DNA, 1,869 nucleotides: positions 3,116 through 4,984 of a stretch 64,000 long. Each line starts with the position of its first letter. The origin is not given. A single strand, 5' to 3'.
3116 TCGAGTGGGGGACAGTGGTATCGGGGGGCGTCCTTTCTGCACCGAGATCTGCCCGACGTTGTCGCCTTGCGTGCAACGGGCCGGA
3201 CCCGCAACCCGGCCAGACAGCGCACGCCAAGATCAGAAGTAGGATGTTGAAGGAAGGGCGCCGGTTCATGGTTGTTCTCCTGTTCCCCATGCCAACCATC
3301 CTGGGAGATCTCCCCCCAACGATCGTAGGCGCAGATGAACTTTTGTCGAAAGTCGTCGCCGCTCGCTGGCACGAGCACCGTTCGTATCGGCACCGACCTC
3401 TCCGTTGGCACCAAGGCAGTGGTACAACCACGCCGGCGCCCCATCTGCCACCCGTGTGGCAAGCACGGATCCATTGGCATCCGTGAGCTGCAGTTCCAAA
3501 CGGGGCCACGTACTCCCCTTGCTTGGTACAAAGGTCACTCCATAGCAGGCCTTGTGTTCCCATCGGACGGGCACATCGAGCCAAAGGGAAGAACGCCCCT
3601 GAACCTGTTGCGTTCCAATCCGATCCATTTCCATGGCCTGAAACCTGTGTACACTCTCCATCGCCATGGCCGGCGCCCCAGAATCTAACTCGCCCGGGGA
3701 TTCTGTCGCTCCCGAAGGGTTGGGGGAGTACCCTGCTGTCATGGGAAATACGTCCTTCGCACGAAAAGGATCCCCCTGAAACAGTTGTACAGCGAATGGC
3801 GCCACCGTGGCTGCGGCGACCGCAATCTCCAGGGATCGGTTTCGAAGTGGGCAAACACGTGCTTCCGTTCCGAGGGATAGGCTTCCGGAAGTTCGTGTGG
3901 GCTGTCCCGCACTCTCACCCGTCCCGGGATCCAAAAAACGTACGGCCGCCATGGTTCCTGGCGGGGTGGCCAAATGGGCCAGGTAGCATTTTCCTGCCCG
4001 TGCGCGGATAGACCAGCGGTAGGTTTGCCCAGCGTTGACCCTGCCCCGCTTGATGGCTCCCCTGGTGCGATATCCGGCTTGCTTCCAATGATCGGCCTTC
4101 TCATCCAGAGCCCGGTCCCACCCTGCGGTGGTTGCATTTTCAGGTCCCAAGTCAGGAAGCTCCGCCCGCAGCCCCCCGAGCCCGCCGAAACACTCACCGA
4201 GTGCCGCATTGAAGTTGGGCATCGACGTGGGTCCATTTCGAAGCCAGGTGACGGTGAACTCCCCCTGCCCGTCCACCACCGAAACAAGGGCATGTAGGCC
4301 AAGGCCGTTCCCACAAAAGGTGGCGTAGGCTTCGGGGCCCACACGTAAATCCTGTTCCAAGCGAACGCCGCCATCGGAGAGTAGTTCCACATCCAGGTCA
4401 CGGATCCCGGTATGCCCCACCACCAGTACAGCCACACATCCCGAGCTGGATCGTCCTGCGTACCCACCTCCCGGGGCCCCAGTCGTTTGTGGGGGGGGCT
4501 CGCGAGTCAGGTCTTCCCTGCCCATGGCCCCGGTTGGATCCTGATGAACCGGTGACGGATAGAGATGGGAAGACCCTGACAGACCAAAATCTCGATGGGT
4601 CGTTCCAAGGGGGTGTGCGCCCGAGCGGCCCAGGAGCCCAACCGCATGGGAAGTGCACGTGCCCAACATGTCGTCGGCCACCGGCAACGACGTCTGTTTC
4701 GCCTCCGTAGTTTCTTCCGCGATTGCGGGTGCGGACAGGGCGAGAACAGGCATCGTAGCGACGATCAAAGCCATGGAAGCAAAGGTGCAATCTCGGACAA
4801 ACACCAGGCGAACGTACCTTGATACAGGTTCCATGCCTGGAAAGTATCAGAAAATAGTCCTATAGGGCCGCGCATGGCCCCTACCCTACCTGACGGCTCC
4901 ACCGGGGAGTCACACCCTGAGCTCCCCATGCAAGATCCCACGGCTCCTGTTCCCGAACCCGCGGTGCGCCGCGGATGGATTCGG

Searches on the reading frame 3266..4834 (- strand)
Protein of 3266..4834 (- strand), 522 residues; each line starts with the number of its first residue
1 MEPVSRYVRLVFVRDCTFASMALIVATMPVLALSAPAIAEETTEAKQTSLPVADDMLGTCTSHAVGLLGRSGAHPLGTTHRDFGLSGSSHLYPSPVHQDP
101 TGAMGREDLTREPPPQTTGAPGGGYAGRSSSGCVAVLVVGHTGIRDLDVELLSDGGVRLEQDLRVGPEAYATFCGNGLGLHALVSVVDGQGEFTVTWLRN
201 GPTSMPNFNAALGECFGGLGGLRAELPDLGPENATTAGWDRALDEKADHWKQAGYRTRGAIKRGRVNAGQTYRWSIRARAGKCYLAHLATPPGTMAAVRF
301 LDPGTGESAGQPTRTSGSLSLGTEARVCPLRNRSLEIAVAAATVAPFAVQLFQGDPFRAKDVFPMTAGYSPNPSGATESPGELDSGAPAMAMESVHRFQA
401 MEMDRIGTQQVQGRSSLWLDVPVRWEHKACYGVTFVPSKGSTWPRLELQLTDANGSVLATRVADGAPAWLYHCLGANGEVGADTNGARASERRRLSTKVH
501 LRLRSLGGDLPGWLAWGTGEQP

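Call 74: find_encoding_contigs(protein=window:3266-4834:-, flank=10000, max_places=2)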
Protein window:3266-4834:- (522 aa): 2 contigs read that carry it; 1 place shown.
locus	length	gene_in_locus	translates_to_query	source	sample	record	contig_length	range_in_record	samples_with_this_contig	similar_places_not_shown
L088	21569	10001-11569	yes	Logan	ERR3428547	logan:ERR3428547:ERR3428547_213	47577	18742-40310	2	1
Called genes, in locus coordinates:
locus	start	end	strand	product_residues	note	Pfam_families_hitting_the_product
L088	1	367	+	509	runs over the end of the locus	-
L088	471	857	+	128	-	PF02310:B12-binding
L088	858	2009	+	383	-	PF02771:Acyl-CoA_dh_N, PF02770:Acyl-CoA_dh_M, PF00441:Acyl-CoA_dh_1, PF08028:Acyl-CoA_dh_2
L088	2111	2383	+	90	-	PF00886:Ribosomal_S16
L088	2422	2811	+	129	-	PF13083:KH_KhpA-B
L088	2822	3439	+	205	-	PF01782:RimM, PF24986:PRC_RimM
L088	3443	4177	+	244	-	PF01746:tRNA_m1G_MT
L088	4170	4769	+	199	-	PF09936:Methyltrn_RNA_4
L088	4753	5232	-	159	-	PF00578:AhpC-TSA, PF08534:Redoxin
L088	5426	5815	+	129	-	PF01245:Ribosomal_L19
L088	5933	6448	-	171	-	PF14464:Prok-JAB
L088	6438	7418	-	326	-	PF00291:PALP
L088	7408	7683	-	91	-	PF02597:ThiS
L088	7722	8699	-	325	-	PF00291:PALP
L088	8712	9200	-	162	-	PF02082:Rrf2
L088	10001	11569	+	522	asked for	-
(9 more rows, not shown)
